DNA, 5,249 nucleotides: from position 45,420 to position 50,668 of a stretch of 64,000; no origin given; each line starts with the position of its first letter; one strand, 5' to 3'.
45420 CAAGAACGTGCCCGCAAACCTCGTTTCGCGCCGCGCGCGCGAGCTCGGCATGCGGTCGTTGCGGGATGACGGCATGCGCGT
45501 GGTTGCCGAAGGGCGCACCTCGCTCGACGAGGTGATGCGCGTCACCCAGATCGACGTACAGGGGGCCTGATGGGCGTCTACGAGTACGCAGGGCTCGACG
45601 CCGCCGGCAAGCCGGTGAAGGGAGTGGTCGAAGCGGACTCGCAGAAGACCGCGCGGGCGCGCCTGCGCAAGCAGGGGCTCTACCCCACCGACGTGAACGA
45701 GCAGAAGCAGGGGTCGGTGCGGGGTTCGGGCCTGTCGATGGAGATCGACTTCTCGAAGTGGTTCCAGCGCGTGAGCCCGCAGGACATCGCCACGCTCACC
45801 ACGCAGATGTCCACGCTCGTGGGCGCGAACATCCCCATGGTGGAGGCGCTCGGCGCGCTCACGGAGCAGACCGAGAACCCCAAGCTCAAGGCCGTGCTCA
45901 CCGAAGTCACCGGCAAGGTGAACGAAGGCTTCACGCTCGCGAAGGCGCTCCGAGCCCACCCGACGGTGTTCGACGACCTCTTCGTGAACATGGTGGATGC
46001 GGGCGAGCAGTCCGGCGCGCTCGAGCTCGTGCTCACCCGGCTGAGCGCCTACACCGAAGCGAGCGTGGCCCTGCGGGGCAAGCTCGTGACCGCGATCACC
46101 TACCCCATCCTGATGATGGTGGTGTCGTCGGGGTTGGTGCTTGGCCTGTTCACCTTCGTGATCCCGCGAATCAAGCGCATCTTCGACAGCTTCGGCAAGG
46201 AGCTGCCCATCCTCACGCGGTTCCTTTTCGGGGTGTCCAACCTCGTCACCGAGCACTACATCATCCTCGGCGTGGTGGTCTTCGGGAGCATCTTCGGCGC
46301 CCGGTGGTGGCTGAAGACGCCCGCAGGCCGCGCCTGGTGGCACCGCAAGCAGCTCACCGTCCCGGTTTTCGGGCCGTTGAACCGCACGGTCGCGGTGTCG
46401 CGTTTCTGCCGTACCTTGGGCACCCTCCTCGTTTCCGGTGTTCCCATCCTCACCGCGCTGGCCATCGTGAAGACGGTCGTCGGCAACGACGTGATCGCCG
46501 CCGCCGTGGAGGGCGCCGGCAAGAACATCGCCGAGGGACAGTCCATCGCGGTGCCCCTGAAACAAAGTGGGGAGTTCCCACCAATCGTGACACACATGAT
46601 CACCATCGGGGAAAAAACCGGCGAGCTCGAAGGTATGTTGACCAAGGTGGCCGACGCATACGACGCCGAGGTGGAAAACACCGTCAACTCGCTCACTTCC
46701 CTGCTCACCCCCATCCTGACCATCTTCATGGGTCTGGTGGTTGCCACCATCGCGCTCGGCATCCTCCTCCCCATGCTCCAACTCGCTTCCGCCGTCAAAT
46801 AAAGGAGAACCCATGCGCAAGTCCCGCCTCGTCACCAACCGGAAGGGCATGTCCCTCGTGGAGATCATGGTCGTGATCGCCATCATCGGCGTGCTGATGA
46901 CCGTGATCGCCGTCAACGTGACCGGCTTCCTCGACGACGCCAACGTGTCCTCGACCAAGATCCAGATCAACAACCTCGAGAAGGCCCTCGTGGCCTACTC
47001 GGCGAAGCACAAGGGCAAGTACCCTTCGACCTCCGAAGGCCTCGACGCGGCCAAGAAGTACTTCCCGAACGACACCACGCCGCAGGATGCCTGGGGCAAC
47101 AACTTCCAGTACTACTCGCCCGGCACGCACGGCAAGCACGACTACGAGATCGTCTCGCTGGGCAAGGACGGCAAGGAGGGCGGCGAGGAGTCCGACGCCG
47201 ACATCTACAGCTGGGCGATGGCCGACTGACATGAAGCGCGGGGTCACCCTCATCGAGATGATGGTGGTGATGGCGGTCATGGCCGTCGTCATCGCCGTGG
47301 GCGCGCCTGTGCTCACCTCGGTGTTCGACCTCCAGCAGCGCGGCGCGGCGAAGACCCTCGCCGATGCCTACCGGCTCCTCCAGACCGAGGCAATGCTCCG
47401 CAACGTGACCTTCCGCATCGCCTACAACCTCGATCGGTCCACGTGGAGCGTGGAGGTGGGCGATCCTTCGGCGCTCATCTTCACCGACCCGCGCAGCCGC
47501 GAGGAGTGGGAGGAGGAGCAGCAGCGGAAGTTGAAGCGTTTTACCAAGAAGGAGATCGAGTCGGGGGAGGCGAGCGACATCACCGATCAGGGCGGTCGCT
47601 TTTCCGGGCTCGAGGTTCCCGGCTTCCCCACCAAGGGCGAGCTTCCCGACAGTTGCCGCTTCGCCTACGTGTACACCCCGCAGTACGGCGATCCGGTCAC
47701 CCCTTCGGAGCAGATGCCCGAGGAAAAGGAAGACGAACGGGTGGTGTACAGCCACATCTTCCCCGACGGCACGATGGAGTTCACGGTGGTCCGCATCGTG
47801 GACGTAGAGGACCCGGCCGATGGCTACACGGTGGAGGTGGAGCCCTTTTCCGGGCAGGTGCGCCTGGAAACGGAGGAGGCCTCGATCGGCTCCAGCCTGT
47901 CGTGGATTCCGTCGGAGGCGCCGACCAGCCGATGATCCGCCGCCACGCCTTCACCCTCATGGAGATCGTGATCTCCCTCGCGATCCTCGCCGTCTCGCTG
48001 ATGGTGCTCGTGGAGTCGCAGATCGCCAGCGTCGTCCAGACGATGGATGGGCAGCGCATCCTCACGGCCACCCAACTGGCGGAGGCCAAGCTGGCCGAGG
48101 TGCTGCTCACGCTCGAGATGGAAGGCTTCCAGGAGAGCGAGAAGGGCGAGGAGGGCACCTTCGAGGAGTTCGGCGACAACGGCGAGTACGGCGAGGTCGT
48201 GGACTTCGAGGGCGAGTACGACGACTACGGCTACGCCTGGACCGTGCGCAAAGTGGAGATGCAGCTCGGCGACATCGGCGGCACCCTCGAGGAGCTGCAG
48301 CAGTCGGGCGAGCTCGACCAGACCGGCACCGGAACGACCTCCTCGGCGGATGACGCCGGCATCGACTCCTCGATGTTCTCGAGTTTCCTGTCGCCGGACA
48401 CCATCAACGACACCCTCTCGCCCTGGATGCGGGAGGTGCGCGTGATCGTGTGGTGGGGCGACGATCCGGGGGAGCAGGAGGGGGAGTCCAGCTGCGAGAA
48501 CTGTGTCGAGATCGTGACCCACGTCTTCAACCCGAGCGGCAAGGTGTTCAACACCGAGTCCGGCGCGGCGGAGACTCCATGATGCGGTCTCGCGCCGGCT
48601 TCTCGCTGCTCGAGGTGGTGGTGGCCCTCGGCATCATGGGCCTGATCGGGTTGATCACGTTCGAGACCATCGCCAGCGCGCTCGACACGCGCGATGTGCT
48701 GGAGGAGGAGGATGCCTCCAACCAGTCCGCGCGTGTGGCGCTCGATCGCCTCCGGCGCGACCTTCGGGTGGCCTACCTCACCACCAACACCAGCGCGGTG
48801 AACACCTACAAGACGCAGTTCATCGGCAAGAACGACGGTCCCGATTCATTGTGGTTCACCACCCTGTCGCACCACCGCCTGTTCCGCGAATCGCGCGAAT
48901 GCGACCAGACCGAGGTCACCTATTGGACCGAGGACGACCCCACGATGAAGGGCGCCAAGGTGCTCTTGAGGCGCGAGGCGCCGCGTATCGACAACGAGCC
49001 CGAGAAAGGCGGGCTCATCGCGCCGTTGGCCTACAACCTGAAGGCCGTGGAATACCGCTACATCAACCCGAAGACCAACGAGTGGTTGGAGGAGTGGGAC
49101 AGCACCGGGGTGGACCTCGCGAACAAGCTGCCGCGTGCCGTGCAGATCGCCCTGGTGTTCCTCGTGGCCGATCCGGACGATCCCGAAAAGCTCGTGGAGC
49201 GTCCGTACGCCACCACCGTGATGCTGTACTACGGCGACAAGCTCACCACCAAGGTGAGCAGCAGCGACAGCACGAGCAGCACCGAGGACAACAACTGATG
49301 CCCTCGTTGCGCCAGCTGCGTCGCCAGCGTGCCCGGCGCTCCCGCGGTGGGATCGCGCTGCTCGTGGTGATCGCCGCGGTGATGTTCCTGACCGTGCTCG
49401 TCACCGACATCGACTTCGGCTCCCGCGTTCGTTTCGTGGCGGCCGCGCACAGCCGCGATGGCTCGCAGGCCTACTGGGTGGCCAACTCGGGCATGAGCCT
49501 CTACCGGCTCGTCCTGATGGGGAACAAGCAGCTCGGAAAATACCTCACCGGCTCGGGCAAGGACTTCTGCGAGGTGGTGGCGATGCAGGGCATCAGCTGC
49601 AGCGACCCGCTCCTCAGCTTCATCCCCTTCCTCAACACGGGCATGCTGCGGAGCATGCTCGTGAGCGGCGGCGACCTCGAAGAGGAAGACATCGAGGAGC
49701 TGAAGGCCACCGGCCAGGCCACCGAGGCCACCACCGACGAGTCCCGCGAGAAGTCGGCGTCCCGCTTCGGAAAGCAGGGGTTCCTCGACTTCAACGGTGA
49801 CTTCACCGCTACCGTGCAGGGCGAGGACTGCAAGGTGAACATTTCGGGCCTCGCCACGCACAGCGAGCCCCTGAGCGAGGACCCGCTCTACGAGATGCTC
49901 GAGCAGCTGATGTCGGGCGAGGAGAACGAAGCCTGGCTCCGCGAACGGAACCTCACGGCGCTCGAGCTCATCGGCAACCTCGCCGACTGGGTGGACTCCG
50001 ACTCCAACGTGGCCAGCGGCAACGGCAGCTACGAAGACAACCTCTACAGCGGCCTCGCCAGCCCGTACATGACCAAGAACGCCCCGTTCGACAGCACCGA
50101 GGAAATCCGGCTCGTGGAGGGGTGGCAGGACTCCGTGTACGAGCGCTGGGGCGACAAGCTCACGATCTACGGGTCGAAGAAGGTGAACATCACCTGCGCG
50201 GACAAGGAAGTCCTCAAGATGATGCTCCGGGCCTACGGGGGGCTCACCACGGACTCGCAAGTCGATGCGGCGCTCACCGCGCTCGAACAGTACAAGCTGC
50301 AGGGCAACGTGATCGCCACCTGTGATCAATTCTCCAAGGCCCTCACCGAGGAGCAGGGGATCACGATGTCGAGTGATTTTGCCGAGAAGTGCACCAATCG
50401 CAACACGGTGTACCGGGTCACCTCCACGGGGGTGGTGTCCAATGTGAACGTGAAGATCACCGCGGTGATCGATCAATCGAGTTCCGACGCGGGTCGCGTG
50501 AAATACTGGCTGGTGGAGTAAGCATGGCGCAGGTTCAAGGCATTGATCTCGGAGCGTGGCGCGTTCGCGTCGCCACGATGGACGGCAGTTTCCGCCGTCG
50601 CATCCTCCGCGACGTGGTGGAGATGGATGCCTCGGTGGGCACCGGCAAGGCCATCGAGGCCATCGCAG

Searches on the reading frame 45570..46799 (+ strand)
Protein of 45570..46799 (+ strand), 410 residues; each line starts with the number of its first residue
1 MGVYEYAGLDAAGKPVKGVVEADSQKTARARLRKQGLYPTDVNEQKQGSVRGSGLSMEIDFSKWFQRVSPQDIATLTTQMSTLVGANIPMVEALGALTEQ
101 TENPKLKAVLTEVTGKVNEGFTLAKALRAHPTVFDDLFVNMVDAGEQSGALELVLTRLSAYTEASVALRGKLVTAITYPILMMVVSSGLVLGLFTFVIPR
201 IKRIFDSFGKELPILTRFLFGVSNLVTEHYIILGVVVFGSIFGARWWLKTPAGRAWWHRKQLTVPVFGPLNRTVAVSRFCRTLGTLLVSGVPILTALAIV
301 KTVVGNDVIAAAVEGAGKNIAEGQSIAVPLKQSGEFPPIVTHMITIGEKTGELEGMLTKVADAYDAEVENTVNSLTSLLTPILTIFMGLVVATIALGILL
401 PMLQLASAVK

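Call 11: search_protein_families(library=pfam, proteins=[window:45570-46799:+], max_evalue=0.01)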
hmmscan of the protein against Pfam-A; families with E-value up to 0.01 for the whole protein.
window:45570-46799:+ (410 aa): 1 family
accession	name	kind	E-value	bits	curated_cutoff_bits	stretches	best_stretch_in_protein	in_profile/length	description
PF00482.28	T2SSF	-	2.9e-57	192.5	25.2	2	77-199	2-125/125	Type II secretion system (T2SS), protein F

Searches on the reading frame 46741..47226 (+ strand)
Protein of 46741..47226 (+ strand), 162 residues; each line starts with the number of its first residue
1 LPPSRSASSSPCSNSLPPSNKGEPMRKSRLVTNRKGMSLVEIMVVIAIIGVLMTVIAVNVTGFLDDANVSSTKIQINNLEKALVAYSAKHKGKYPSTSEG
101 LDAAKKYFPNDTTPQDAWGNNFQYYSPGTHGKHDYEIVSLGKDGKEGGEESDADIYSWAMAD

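Call 11: search_protein_families(library=pfam, proteins=[window:46741-47226:+], max_evalue=0.01)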
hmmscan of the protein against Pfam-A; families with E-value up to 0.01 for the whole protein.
window:46741-47226:+ (162 aa): 2 families
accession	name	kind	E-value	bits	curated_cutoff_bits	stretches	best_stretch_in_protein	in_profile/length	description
PF08334.16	T2SSG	-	3.5e-23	82.2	21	1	59-158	1-108/108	Type II secretion system (T2SS), protein G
PF07963.17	N_methyl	-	5.7e-07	29.3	21.2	1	33-56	3-26/27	Prokaryotic N-terminal methylation motif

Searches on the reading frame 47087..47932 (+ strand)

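Call 11: search_protein_families(library=pfam, proteins=[window:47087-47932:+], max_evalue=0.01)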
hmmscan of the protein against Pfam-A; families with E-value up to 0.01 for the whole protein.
window:47087-47932:+ (282 aa): 1 family
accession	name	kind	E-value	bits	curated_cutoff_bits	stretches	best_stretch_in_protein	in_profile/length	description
PF07963.17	N_methyl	-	2.3e-07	30.6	21.2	1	50-71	4-25/27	Prokaryotic N-terminal methylation motif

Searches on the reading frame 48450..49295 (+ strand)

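Call 11: search_protein_families(library=pfam, proteins=[window:48450-49295:+], max_evalue=0.01)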
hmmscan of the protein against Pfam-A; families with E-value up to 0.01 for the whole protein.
window:48450-49295:+ (282 aa): 2 families
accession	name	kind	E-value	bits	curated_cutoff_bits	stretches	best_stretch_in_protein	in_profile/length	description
PF11612.13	T2SSJ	-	7.4e-09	36.5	28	1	101-235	1-128/140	Type II secretion system (T2SS), protein J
PF07963.17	N_methyl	-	1.7e-05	24.7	21.2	1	45-70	1-26/27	Prokaryotic N-terminal methylation motif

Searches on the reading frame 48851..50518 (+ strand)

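Call 12: search_protein_families(library=pfam, proteins=[window:48851-50518:+], max_evalue=0.01)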
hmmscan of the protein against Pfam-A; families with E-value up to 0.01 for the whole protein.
window:48851-50518:+ (556 aa): 1 family
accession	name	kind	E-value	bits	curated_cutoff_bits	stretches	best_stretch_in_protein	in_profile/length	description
PF21687.3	T2SSK_1st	-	2.8e-11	44.5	26.2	1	367-432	34-97/107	Type II secretion system (T2SS), protein K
